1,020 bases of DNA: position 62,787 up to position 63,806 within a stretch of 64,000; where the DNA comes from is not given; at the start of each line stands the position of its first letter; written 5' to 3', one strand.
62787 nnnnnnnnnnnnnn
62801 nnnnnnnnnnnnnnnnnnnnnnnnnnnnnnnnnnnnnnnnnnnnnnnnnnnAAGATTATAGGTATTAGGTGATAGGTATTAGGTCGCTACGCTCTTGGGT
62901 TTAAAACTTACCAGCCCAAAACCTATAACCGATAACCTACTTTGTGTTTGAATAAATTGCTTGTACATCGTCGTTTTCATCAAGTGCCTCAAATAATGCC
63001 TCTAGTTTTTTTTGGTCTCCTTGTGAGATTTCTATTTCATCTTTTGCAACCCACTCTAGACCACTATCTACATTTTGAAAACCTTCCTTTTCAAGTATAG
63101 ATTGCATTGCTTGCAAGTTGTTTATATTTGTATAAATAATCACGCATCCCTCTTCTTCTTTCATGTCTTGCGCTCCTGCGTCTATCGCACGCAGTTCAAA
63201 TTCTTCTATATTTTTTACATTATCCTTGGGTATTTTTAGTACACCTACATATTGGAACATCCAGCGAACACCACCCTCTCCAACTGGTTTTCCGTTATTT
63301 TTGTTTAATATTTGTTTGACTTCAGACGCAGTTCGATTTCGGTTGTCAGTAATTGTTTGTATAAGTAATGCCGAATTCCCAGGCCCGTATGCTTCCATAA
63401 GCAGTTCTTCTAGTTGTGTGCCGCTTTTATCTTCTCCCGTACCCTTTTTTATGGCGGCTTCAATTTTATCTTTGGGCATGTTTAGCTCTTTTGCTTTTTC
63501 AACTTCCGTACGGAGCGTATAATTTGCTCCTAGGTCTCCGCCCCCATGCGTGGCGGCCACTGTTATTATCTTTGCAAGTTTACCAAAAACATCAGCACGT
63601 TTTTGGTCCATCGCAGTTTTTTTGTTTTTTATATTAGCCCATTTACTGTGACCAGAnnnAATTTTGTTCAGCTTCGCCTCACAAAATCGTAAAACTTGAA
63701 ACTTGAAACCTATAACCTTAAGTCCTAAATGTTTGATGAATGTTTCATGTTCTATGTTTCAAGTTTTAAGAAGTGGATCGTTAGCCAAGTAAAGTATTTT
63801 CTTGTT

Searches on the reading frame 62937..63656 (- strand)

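Call 56: search_protein_families(library=pfam, proteins=[window:62937-63656:-], max_evalue=0.00001)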
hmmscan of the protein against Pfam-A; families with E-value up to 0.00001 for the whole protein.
window:62937-63656:- (239 aa): 2 families
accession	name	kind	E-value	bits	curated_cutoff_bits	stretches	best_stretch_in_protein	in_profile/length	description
PF01709.26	Transcrip_reg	-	1.9e-45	154.9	27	1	82-237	1-159/160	TACO1/YebC second and third domain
PF20772.2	TACO1_YebC_N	-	1.2e-26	93.4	36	1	4-75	1-73/73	TACO1/YebC protein N-terminal domain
